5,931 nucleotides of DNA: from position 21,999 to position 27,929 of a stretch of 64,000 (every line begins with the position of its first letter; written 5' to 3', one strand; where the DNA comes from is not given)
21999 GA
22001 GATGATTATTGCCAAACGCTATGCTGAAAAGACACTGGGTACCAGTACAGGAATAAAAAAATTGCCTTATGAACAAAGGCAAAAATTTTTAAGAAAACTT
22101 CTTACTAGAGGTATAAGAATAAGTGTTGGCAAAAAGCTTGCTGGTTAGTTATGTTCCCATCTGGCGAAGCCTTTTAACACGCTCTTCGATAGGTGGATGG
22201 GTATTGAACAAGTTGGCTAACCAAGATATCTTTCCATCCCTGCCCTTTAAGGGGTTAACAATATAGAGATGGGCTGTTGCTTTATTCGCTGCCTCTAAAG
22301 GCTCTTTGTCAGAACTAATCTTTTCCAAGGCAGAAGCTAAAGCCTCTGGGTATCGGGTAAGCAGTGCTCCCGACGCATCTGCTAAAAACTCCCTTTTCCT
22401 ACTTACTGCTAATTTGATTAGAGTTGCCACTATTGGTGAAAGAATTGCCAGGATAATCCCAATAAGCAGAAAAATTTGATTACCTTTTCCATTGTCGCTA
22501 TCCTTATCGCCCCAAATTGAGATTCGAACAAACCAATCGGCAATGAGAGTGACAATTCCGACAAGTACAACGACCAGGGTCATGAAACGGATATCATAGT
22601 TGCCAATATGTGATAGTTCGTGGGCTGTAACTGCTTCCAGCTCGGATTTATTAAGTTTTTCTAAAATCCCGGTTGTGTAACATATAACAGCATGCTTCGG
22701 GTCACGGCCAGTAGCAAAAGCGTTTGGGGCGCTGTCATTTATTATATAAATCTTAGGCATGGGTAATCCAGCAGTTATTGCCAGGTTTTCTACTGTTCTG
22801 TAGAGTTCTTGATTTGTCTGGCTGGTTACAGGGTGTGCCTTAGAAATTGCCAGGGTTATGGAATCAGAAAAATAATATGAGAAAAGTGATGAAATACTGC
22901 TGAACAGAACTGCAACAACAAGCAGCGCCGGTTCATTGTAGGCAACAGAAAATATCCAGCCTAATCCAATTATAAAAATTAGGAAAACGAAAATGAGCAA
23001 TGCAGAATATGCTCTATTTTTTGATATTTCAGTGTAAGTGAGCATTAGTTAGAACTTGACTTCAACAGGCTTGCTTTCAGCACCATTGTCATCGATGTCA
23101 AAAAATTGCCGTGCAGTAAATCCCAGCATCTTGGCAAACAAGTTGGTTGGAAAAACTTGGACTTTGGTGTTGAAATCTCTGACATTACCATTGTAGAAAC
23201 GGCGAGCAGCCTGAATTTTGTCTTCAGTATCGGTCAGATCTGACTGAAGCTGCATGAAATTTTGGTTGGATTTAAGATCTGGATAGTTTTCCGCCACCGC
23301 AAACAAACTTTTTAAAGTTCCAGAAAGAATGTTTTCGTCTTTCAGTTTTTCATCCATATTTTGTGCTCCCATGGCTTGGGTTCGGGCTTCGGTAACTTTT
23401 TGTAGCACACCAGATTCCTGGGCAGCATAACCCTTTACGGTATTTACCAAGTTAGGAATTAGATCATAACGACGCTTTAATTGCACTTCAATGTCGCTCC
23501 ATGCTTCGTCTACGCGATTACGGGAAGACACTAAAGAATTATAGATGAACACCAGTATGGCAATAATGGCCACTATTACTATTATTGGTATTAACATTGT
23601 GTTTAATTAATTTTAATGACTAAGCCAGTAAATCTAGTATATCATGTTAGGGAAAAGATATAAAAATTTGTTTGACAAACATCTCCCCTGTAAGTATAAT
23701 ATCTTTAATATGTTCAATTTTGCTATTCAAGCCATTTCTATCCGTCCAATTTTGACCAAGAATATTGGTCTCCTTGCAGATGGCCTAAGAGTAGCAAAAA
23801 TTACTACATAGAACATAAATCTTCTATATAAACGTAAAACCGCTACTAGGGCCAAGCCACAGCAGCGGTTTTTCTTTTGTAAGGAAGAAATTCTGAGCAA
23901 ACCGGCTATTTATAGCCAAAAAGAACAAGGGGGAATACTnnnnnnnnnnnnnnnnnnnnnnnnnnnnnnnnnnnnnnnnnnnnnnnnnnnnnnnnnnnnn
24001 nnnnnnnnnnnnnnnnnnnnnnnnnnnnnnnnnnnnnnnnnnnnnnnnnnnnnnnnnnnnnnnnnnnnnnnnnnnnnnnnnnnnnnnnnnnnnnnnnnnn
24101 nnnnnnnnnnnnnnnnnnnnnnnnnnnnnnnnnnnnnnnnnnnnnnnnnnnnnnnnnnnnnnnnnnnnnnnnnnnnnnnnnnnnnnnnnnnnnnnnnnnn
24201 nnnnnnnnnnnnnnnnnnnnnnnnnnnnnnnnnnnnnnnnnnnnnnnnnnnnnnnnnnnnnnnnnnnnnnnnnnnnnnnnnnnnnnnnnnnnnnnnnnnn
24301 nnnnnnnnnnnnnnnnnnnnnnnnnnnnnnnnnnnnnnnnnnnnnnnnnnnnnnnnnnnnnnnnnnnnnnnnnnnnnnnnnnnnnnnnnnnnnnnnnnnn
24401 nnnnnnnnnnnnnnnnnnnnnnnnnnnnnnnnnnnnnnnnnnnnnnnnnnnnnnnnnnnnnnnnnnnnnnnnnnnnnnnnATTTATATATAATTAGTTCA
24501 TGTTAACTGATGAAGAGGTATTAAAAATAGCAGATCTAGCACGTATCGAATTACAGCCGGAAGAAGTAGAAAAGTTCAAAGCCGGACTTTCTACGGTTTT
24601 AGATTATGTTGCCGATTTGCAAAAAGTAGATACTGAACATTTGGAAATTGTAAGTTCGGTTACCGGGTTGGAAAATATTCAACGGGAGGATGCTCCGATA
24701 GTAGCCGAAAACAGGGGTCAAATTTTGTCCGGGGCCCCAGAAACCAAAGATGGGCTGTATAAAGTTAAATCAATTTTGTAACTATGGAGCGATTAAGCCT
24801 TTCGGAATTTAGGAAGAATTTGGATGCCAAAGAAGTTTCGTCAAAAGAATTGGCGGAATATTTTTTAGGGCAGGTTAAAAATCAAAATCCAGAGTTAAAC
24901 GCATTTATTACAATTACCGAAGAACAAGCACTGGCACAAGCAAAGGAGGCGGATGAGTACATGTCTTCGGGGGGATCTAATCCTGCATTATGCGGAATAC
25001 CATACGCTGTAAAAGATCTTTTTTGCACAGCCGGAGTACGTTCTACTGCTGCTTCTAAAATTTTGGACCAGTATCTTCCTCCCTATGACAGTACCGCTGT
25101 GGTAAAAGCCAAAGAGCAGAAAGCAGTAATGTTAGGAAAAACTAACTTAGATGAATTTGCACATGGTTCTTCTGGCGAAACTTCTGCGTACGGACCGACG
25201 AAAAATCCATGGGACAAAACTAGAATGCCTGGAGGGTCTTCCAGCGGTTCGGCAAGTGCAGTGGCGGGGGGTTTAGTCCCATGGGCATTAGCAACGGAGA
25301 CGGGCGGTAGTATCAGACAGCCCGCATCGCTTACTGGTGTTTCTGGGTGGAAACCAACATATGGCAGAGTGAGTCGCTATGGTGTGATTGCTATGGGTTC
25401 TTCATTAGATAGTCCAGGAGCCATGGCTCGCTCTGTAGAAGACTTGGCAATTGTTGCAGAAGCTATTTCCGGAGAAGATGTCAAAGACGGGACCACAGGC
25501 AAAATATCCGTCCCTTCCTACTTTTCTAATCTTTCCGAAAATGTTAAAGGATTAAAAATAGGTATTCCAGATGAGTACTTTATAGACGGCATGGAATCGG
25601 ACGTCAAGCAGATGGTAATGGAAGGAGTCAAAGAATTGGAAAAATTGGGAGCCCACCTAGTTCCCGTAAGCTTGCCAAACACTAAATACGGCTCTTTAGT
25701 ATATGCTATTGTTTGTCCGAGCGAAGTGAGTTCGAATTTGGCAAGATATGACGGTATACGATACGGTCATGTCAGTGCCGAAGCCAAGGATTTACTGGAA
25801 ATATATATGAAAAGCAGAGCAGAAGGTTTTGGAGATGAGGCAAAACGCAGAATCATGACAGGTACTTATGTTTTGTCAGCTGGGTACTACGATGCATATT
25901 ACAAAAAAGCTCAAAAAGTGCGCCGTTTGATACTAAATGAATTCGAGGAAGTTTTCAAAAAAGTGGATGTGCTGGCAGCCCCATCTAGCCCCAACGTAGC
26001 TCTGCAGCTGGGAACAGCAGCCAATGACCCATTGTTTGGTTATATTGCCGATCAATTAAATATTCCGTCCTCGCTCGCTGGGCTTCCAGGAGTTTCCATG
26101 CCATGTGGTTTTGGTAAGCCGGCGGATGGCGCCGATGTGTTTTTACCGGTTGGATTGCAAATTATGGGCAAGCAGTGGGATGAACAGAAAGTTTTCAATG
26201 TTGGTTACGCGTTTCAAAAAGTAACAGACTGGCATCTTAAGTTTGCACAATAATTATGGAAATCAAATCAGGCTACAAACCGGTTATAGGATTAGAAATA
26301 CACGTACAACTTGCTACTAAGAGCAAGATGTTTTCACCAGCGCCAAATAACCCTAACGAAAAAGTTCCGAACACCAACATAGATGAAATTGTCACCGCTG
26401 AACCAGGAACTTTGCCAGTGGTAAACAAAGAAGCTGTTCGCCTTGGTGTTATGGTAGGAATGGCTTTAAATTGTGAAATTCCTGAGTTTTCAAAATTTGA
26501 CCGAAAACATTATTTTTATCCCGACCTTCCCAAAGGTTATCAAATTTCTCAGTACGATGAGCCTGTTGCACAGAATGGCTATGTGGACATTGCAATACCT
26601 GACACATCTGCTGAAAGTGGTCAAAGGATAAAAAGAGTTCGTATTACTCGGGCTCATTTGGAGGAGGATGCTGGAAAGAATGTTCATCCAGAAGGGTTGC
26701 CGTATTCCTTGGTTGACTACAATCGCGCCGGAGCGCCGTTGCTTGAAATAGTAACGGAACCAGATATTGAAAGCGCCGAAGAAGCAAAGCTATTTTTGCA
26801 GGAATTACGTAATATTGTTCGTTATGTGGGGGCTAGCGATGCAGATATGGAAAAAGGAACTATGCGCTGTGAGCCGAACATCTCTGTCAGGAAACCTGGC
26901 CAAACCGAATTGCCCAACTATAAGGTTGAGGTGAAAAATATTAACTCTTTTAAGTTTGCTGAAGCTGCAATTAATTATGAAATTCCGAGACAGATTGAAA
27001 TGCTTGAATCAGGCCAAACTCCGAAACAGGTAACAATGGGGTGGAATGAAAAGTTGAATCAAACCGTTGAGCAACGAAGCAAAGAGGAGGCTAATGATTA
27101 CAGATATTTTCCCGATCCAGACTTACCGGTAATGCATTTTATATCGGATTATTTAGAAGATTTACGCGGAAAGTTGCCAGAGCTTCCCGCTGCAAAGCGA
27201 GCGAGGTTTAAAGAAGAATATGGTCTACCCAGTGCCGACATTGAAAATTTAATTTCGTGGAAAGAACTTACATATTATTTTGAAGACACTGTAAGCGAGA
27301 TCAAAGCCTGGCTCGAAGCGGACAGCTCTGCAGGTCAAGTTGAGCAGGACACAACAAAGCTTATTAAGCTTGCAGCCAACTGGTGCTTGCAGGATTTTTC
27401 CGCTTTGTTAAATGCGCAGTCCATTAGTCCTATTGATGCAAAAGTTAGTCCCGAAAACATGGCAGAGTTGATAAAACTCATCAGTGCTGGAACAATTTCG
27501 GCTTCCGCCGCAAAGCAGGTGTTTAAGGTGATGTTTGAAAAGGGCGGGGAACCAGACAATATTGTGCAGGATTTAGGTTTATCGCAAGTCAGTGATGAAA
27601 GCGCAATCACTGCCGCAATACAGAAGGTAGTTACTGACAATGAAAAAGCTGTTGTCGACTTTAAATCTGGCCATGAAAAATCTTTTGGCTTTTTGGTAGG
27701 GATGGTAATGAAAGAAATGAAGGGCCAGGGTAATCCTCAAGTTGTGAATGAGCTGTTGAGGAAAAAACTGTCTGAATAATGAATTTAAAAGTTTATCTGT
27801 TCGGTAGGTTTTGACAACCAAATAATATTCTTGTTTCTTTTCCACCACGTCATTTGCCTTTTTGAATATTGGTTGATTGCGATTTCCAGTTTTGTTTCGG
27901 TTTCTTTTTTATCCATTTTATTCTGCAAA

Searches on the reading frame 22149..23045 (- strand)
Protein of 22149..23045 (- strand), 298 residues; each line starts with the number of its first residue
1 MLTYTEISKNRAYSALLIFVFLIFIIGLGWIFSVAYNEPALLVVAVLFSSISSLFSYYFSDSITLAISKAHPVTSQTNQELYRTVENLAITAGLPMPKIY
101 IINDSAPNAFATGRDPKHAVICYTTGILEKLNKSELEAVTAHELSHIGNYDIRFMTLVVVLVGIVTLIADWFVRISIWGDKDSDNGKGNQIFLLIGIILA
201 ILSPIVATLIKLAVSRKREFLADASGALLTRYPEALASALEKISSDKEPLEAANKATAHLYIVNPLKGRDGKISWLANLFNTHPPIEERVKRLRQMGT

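Call 80: search_protein_families(library=pfam, proteins=[window:22149-23045:-], max_evalue=0.0001)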
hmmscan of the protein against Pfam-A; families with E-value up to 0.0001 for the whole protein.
window:22149-23045:- (298 aa): 1 family
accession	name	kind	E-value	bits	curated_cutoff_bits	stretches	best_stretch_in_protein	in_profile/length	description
PF01435.24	Peptidase_M48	-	1.1e-32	113.9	20.3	1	76-295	2-184/186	Peptidase family M48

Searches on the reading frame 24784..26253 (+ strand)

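Call 80: search_protein_families(library=pfam, proteins=[window:24784-26253:+], max_evalue=0.0001)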
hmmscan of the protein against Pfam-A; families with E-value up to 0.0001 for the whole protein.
window:24784-26253:+ (489 aa): 1 family
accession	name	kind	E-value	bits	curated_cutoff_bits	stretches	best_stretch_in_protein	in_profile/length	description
PF01425.27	Amidase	-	5.6e-137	457.9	27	1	22-470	1-444/445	Amidase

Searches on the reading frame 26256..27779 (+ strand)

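Call 80: search_protein_families(library=pfam, proteins=[window:26256-27779:+], max_evalue=0.0001)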
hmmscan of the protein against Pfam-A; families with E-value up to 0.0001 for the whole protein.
window:26256-27779:+ (507 aa): 2 families
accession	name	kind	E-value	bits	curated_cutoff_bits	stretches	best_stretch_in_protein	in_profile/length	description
PF02934.20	GatB_N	-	1.1e-111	373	23.4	1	10-300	2-276/277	GatB/GatE catalytic domain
PF02637.23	GatB_Yqey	-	3.5e-46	157.2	27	1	370-505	13-148/148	GatB domain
